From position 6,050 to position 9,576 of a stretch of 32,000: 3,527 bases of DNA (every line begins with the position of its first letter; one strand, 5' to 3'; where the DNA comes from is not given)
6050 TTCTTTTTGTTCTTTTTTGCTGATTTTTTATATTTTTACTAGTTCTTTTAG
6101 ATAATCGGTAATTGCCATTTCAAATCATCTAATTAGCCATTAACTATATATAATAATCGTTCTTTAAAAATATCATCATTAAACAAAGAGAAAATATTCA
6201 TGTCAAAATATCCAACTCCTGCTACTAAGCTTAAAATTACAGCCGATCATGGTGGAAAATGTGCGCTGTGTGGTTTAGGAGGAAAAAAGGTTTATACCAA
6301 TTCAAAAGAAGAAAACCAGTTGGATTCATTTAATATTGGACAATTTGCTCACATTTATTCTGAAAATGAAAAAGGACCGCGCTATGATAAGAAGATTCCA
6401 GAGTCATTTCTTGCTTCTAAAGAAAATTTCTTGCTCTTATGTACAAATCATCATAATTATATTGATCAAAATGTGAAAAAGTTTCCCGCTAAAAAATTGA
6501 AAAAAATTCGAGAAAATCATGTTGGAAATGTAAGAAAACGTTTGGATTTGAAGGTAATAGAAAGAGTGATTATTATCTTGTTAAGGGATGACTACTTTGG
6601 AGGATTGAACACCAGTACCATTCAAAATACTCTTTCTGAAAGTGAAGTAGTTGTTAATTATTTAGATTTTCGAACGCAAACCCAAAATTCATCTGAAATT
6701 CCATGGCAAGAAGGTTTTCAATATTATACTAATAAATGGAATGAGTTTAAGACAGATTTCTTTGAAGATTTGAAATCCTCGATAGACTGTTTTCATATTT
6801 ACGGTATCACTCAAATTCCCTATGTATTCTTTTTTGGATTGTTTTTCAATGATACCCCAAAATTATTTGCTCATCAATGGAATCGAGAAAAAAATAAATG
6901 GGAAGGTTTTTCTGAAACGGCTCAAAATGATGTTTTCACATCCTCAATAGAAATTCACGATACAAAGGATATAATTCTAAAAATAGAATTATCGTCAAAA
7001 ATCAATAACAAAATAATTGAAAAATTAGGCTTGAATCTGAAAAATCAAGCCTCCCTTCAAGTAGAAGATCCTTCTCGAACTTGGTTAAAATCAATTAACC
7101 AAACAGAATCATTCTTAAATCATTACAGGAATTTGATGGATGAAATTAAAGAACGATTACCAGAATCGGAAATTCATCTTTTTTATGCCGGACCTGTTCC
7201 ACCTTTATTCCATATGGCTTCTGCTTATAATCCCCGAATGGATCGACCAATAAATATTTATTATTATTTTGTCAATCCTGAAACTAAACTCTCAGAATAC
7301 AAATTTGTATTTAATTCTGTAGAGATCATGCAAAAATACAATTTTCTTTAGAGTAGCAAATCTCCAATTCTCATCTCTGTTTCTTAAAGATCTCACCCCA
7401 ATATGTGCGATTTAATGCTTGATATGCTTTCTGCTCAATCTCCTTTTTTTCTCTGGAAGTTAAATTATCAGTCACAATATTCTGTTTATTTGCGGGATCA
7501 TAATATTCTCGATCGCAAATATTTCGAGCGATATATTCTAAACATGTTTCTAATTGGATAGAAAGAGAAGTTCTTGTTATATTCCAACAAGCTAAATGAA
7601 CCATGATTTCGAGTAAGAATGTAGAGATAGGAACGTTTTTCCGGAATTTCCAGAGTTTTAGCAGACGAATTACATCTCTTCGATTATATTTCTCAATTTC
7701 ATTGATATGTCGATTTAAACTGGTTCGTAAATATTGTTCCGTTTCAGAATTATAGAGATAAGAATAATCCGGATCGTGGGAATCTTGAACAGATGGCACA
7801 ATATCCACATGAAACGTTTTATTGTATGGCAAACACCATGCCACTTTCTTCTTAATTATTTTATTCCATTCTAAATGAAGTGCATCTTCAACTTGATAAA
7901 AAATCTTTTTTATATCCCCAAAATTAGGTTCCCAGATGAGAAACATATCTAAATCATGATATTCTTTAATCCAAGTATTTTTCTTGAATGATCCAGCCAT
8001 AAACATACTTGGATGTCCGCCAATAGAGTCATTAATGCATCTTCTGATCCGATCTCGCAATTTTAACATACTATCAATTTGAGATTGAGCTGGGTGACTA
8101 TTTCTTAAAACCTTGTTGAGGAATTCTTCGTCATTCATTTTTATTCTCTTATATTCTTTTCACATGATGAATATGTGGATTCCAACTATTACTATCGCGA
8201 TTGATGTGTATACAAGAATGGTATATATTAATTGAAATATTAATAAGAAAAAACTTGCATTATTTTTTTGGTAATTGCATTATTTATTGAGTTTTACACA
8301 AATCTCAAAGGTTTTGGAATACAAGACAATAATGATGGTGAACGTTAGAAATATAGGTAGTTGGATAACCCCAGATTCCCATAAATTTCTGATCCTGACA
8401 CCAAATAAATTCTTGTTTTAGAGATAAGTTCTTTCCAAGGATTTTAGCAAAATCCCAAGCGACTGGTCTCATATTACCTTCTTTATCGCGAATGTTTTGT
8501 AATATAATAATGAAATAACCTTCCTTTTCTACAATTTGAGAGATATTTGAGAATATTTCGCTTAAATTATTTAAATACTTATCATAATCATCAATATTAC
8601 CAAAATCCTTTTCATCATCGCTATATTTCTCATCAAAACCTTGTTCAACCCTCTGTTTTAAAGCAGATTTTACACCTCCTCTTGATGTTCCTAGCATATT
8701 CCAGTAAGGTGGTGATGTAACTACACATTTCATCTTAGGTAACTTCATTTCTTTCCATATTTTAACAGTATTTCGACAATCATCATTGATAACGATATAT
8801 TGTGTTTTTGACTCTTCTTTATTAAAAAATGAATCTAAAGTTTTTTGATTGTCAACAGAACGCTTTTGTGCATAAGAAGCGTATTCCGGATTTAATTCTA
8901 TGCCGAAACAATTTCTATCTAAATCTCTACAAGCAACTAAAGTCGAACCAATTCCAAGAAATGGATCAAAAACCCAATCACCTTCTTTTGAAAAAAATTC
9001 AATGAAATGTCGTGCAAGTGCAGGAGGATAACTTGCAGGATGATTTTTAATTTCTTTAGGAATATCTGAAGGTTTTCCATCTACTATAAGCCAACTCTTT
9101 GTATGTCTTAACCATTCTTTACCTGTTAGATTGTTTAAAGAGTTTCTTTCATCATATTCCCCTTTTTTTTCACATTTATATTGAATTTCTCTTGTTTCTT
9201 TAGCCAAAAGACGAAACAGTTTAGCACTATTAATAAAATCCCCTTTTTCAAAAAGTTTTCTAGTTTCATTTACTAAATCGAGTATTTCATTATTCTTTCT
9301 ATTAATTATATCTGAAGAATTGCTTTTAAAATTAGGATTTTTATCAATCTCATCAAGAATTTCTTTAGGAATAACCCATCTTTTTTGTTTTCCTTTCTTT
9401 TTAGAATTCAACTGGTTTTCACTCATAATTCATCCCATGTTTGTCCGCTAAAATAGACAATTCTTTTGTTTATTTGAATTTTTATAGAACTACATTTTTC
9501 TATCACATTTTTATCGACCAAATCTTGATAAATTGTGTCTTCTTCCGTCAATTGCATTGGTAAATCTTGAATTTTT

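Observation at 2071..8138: Archaeal type II CBASS-like locus with three CD-NTase paralogues sharing one HNH-SAVED effector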

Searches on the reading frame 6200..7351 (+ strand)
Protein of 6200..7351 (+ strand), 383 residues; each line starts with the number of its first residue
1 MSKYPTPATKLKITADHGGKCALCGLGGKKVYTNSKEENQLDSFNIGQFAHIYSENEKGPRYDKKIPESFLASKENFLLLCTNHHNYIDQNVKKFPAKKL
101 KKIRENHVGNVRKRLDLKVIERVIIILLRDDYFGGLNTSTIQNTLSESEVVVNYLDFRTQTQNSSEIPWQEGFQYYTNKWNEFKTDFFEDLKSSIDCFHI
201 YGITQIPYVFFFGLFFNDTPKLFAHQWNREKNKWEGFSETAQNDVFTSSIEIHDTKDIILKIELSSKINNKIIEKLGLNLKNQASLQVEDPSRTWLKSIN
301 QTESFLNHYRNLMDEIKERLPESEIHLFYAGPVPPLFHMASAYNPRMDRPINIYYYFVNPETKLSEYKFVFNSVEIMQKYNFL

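Call 3: search_protein_families(library=pfam, proteins=[window:6200-7351:+], max_evalue=0.01)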
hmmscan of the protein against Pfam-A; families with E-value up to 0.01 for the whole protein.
window:6200-7351:+ (383 aa): 2 families
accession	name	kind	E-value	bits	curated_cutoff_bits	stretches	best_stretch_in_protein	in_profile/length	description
PF18145.6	SAVED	-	4e-24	85.8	26.2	1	197-370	18-187/190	SMODS-associated and fused to various effectors sensor domain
PF13391.12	HNH_2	-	0.00057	20.1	21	1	21-90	1-60/66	HNH endonuclease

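Call 4: search_protein_families(library=padloc, proteins=[window:6200-7351:+], max_evalue=0.01)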
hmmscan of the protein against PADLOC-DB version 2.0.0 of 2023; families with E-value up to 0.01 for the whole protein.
window:6200-7351:+ (383 aa): 24 families
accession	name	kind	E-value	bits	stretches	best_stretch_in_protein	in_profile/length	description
PDLC00739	Effector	-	1.1e-39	134.8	1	6-355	9-361/378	Endonuclease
PDLC01997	SAVED1--SAVED_HNH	-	1.2e-39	134.9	1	8-355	9-355/368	-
PDLC00746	Effector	-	6.1e-36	122.3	1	7-356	19-374/389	Endonuclease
PDLC00747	Effector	-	2.5e-31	107.1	1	13-361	20-364/373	Endonuclease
PDLC00749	Effector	-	1.5e-27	94.6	1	8-354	19-380/395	Endonuclease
PDLC01998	SAVED1--SAVED_HNH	-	4.4e-25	86.4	1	6-339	115-459/506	-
PDLC00740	Effector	-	3.4e-24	83.3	1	13-345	24-358/391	Endonuclease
PDLC00751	Effector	-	1.8e-22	78.1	1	7-354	133-496/530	Endonuclease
PDLC04772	PDC-M68A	-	1.6e-20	72.2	1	7-118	7-115/253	-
PDLC01999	SAVED1--SAVED_HNH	-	4e-16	57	1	10-333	21-343/387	-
PDLC00736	Effector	-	2.7e-15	54.3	1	142-372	333-555/561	Endonuclease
PDLC00707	Effector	-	2.4e-14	51.3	1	199-356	180-338/370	2TM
PDLC00742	Effector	-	1.4e-13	48.4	1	8-128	124-241/527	Endonuclease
PDLC00743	Effector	-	2.2e-13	48.1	2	12-127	10-123/384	Endonuclease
PDLC00406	SduA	-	2.4e-13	48.8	1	4-116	17-121/326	DUF4263 domain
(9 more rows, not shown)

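Call 58: search_solved_structures(query=window:6200-7351:+, max_evalue=0.01, show_alignments=2)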
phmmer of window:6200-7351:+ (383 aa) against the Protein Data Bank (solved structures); distinct sequences matched with E-value up to 0.01: 6.
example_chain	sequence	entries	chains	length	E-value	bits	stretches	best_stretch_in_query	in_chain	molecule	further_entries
7rwk_A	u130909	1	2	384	1.2e-18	70.5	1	8-354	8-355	SAVED domain-containing protein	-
7rwm_A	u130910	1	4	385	2.5e-11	46.4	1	18-354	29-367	SAVED domain-containing protein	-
9om4_A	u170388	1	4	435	4.4e-11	45.6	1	7-116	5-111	HNH endonuclease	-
8ysq_A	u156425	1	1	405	4.2e-09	39.1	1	6-125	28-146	SAVED domain-containing protein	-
8fm1_A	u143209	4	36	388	3e-07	33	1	10-334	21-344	SAVED domain-containing protein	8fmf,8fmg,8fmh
9dif_A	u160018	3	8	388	7.3e-06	28.4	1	10-334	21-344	HNH endonuclease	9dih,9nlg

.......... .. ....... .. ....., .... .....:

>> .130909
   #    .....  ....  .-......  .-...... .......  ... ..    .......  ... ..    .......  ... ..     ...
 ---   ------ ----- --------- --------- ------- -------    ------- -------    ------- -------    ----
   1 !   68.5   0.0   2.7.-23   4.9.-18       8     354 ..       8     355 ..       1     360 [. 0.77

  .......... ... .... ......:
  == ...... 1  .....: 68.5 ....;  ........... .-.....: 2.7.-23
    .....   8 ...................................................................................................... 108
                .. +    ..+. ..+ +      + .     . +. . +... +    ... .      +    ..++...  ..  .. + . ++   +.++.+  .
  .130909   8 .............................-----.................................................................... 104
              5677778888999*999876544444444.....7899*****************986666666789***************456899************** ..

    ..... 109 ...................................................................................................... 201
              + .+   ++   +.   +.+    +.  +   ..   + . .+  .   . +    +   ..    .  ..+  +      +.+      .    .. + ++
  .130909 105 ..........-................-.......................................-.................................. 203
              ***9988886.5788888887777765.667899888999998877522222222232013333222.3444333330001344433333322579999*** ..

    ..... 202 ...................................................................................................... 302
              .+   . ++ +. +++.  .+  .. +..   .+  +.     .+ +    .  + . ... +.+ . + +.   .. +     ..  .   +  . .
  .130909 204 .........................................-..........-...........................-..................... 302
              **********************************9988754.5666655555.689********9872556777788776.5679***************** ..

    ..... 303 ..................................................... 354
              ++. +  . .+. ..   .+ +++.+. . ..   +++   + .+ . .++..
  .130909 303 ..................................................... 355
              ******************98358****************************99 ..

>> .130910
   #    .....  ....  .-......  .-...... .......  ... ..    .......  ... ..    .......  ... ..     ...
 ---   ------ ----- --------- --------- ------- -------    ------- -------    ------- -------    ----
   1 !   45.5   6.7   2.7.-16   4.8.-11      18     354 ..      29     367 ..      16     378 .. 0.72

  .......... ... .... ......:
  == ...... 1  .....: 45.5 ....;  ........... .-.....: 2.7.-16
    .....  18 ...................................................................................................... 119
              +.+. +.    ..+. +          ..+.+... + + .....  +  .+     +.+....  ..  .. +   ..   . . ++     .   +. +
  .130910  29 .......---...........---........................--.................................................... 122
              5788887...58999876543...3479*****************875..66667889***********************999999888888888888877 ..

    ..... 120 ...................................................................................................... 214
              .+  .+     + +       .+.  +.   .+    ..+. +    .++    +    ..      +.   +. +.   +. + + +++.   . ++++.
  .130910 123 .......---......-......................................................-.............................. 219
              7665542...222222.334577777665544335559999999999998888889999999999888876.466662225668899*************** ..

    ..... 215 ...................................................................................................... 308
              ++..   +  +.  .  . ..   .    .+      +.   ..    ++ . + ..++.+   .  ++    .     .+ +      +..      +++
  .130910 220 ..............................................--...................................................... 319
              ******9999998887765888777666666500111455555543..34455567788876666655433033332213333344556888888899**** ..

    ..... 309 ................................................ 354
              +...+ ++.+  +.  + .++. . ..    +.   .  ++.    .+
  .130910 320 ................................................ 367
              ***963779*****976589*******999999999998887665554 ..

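Call 59: search_protein_families(library=ncbifam, proteins=[window:6200-7351:+], max_evalue=0.01)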
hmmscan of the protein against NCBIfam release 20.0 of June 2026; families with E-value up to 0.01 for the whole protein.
window:6200-7351:+ (383 aa): 1 family
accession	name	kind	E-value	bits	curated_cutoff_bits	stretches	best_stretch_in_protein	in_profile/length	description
NF033611.0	SAVED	domain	2.3e-23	83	33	1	153-356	39-246/261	SAVED domain-containing protein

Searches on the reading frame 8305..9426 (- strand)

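Call 3: search_protein_families(library=pfam, proteins=[window:8305-9426:-], max_evalue=0.01)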
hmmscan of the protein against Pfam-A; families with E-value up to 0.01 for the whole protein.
window:8305-9426:- (373 aa): 1 family
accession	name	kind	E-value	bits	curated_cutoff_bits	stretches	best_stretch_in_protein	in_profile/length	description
PF01555.25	N6_N4_Mtase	-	4.5e-28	99.1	26.7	2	41-188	94-221/221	DNA methylase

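Call 4: search_protein_families(library=padloc, proteins=[window:8305-9426:-], max_evalue=0.01)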
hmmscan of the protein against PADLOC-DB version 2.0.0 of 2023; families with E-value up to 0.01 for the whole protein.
window:8305-9426:- (373 aa): 59 families (the best 25 are shown)
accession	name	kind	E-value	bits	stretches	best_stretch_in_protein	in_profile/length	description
PDLC03353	MTase_II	-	2.3e-34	117.1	2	6-194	82-251/260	Type II methyltransferase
PDLC03363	MTase_II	-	1e-31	108.5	1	96-361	25-280/294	Type II methyltransferase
PDLC03391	MTase_II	-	4.3e-30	102.7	1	90-371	102-378/381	Type II methyltransferase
PDLC03387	MTase_II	-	9.5e-28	95.2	2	126-191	211-276/289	Type II methyltransferase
PDLC03284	MTase_II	-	1.9e-21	74.8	1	82-371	49-356/361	Type II methyltransferase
PDLC03371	MTase_II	-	2.7e-21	74.3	1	118-195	180-257/260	Type II methyltransferase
PDLC03351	MTase_II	-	3.5e-18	63.9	2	133-245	131-234/348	Type II methyltransferase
PDLC03252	MTase_II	-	4.5e-17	60.4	2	128-195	291-358/365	Type II methyltransferase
PDLC03350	MTase_II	-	4.8e-17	60.3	1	88-198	197-303/312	Type II methyltransferase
PDLC03299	MTase_II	-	5.7e-16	56.9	1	124-189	191-256/296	Type II methyltransferase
PDLC03283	MTase_II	-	2.8e-15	54.4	1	112-194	192-275/352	Type II methyltransferase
PDLC03295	MTase_II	-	5.9e-13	46.9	1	91-205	166-281/292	Type II methyltransferase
PDLC03216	MTase_II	-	1.4e-12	45.3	1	127-207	192-272/364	Type II methyltransferase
PDLC03339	MTase_II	-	2e-12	44.6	1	124-222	205-301/399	Type II methyltransferase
PDLC03260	MTase_II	-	2.7e-12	44.3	1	98-189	219-306/349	Type II methyltransferase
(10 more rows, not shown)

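Call 59: search_protein_families(library=ncbifam, proteins=[window:8305-9426:-], max_evalue=0.01)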
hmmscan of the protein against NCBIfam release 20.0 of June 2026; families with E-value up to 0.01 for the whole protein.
window:8305-9426:- (373 aa): 4 families
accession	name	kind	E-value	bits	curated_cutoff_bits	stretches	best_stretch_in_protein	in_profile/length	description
NF050803.1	DnaMtaseCcrMCaul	equivalog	5.1e-11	42.1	830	1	125-207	182-264/350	adenine-specific DNA-methyltransferase CcrM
NF010253.0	PRK13699.1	subfamily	8.5e-08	32.1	244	1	127-198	142-213/226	DNA methyltransferase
NF008572.0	PRK11524.1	equivalog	2.3e-07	30.2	292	1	125-196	191-262/294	adenine-specific DNA-methyltransferase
TIGR01177.1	TIGR01177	hypoth_equivalog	0.0038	16.6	316.55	0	129-164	162-198/330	TIGR01177 family methyltransferase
